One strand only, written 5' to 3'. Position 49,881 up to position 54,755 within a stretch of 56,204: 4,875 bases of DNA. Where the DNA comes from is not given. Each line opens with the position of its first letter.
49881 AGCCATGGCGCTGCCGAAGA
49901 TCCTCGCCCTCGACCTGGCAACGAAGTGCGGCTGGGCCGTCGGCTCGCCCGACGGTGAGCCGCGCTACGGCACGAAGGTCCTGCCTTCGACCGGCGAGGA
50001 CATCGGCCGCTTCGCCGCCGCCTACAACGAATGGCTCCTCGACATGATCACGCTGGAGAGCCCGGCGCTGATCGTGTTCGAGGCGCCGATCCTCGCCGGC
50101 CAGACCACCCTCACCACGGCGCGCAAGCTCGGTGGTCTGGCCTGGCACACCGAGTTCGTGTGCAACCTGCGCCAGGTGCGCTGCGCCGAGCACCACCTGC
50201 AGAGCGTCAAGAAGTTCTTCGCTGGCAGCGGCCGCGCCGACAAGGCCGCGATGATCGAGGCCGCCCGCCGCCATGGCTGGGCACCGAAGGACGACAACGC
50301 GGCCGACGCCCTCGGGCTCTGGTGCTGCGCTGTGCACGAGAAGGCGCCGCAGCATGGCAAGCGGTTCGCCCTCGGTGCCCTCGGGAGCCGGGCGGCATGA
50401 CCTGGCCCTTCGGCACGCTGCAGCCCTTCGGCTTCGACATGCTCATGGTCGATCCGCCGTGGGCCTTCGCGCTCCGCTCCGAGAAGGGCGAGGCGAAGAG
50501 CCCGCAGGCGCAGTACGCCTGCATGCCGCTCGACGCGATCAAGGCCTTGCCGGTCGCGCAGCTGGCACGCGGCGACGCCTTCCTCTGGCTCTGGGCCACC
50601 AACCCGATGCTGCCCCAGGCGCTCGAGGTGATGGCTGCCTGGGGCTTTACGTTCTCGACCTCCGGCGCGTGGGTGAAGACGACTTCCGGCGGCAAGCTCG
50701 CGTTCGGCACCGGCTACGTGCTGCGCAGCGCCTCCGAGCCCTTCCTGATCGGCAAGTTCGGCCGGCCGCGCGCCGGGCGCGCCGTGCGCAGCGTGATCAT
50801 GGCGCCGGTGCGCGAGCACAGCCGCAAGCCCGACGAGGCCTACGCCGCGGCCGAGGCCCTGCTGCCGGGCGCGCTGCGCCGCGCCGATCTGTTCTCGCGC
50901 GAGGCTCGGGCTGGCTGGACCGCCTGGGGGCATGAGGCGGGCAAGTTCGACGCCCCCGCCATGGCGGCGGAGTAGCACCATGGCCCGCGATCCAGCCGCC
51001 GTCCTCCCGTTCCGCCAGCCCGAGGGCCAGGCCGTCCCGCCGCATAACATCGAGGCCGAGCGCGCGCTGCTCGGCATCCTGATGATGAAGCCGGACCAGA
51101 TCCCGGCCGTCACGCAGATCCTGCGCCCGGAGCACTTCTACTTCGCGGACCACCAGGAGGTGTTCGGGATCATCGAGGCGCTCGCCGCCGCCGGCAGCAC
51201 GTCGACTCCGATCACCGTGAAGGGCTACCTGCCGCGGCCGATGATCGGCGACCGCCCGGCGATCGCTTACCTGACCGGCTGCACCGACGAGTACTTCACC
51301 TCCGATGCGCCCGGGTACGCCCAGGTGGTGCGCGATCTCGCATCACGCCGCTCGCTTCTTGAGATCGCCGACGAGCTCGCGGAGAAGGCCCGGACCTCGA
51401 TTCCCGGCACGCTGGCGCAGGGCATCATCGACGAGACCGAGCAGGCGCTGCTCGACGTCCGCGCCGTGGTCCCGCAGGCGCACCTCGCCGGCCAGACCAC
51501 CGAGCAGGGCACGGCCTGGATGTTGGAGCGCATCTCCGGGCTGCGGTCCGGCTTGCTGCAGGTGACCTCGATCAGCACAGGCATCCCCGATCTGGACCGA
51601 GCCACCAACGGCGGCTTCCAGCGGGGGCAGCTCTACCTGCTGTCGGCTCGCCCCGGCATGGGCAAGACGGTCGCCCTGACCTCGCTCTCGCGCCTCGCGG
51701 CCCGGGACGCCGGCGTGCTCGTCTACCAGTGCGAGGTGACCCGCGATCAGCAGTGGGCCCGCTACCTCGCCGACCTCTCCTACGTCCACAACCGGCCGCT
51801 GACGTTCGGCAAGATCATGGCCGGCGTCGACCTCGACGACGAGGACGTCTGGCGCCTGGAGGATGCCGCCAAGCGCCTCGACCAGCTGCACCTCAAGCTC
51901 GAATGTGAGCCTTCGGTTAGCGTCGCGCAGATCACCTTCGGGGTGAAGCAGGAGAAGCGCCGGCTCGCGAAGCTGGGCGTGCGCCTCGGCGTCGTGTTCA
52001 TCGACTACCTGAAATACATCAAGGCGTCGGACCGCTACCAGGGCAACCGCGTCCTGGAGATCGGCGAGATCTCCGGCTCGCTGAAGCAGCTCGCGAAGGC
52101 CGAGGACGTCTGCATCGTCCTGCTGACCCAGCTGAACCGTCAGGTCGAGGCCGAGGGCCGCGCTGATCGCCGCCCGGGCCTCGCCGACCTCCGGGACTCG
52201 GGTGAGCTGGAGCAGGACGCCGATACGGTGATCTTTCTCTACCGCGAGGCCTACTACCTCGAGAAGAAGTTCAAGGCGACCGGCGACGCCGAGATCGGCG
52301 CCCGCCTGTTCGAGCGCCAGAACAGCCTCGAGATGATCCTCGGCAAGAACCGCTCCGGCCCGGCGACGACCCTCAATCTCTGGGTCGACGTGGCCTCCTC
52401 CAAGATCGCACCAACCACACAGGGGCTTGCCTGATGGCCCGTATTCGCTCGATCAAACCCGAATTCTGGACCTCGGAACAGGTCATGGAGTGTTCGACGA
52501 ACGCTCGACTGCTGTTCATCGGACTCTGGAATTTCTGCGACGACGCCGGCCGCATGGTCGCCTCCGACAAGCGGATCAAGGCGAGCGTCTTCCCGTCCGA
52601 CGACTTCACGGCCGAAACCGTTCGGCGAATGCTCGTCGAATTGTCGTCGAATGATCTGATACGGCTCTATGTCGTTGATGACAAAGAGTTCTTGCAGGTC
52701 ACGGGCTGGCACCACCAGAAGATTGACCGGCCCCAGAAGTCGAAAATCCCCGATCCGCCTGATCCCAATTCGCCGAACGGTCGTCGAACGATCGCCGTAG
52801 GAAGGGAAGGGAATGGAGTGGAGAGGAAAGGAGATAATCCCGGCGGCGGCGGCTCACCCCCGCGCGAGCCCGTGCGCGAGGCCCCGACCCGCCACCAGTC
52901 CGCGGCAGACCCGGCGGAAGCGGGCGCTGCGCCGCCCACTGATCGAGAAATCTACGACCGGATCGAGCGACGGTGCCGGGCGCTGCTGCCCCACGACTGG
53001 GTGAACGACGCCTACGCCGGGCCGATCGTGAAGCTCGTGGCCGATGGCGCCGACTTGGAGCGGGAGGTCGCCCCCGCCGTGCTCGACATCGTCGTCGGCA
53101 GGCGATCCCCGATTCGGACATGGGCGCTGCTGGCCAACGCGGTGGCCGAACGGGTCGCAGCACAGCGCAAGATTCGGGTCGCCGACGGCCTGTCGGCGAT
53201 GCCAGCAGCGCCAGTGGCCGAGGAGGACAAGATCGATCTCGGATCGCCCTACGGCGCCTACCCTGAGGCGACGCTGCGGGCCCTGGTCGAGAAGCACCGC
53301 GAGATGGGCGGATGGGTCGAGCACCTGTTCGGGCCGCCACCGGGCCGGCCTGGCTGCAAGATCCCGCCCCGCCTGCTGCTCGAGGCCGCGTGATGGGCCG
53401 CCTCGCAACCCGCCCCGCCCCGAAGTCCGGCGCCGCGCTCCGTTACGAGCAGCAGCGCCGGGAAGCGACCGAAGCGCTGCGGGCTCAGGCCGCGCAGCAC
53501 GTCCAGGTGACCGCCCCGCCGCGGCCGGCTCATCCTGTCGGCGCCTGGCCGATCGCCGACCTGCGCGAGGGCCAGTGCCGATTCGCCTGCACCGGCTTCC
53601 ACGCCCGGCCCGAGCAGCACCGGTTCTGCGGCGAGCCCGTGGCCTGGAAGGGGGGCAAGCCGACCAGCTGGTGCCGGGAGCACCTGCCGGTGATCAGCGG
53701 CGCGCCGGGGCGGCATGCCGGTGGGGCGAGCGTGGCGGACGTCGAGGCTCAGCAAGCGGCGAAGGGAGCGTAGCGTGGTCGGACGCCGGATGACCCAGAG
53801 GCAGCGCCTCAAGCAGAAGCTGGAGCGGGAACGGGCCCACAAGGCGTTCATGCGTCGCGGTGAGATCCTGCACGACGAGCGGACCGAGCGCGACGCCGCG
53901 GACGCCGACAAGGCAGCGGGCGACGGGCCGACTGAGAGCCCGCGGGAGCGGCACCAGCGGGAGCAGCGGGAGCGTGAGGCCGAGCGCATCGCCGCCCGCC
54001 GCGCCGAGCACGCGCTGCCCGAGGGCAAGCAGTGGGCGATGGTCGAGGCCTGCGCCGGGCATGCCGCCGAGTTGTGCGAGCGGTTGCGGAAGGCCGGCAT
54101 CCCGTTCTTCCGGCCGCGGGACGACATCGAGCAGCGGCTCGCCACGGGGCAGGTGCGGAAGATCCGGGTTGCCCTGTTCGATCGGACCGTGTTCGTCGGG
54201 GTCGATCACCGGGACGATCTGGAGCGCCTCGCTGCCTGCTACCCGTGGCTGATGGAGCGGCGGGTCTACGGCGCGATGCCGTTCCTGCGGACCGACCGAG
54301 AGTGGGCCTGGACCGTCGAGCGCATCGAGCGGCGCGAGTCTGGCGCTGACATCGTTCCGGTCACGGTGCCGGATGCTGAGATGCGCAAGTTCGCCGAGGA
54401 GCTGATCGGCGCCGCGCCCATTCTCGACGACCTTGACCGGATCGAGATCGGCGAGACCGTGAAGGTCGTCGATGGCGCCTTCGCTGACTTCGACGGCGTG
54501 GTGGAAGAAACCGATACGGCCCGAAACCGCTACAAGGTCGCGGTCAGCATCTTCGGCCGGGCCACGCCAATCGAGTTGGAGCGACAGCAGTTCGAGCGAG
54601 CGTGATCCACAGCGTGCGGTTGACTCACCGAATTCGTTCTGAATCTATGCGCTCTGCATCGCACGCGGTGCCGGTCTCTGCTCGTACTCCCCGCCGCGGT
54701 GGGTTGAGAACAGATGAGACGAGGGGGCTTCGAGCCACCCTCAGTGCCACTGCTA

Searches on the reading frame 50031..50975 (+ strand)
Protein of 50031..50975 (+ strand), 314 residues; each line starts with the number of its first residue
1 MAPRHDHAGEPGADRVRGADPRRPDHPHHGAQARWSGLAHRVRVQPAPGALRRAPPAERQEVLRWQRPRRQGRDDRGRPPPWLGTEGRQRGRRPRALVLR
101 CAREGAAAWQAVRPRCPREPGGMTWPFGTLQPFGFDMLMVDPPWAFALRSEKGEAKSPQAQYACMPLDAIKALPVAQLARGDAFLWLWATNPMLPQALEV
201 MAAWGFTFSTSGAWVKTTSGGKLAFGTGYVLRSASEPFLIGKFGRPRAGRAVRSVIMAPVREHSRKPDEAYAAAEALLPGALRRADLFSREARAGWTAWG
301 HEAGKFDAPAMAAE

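Call 78: search_protein_families(library=phrogs, proteins=[window:50031-50975:+], max_evalue=0.0001)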
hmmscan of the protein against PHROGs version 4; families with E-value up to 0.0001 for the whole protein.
window:50031-50975:+ (314 aa): 4 families
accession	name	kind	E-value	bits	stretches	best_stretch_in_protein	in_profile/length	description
phrog_359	-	other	7.5e-63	214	1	118-310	104-301/329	DNA methyltransferase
phrog_21315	-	unknown function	2e-37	130.2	1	135-307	240-411/415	-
phrog_10837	-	unknown function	7.9e-24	85.2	1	187-307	1-126/139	-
phrog_15877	-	other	1e-09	39.7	1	137-244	7-117/152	DNA methyltransferase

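Call 79: search_protein_families(library=pfam, proteins=[window:50031-50975:+], max_evalue=0.001)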
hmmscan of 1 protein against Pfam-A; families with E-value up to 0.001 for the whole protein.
window:50031-50975:+ (314 aa): 1 family
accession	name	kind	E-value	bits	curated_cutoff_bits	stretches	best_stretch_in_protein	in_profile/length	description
PF05063.20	MT-A70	-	1.3e-28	100.5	23.9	1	135-302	1-172/172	MT-A70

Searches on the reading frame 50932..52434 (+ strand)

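Call 78: search_protein_families(library=phrogs, proteins=[window:50932-52434:+], max_evalue=0.0001)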
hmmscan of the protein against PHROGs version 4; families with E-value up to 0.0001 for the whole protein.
window:50932-52434:+ (500 aa): 9 families
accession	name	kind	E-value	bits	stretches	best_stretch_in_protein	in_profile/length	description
phrog_19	-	DNA, RNA and nucleotide metabolism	3.1e-85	288.3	1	34-488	155-574/621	DnaB-like replicative helicase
phrog_11530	-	unknown function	2.5e-31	110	1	338-469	19-144/184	-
phrog_243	-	DNA, RNA and nucleotide metabolism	4.7e-26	92.3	1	220-478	24-246/273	DnaB-like replicative helicase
phrog_239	-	DNA, RNA and nucleotide metabolism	1.1e-19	71.9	1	213-495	338-599/801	DNA primase/helicase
phrog_20000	-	unknown function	1.6e-12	48.6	1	37-101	26-90/132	-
phrog_19347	-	unknown function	5.4e-09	37.3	1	420-483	1-67/79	-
phrog_97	-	other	7.4e-09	36.3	1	212-285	48-130/506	UvsX-like recombinase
phrog_23150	-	unknown function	2.7e-06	28.1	1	119-247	84-209/217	-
phrog_8337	-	DNA, RNA and nucleotide metabolism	7.5e-05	23.3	0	213-280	49-119/273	DNA repair protein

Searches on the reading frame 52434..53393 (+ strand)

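Call 78: search_protein_families(library=phrogs, proteins=[window:52434-53393:+], max_evalue=0.0001)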
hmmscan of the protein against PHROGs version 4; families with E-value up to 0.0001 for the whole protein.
window:52434-53393:+ (319 aa): 9 families
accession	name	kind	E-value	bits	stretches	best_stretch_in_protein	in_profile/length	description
phrog_1408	-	DNA, RNA and nucleotide metabolism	1.6e-38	133.9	1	1-144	1-138/302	replication initiation protein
phrog_2149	-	DNA, RNA and nucleotide metabolism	5.2e-34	119.4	1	2-155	1-165/289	replication initiation protein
phrog_16167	-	DNA, RNA and nucleotide metabolism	4.8e-29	103.1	1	1-142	1-122/315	replication initiation protein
phrog_12556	-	DNA, RNA and nucleotide metabolism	2e-20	74.6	1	1-107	1-106/347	replication initiation protein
phrog_17247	-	unknown function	2.8e-20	73.8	1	1-112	1-111/295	-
phrog_5718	-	DNA, RNA and nucleotide metabolism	3.2e-12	47.2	1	1-108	1-112/394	HNH endonuclease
phrog_270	-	DNA, RNA and nucleotide metabolism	1.4e-09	38.8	1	11-148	33-153/383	replication initiation protein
phrog_5810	-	DNA, RNA and nucleotide metabolism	4.9e-09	37.2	1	23-136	15-133/268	replication initiation protein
phrog_35392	-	unknown function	1.3e-05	26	1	17-128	16-129/238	-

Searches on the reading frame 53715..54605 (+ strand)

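Call 78: search_protein_families(library=phrogs, proteins=[window:53715-54605:+], max_evalue=0.0001)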
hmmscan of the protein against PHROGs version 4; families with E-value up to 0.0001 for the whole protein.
window:53715-54605:+ (296 aa): 1 family
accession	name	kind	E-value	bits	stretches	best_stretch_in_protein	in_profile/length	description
phrog_6386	-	transcription regulation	2.1e-22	80.8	1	102-294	10-177/179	transcription antiterminator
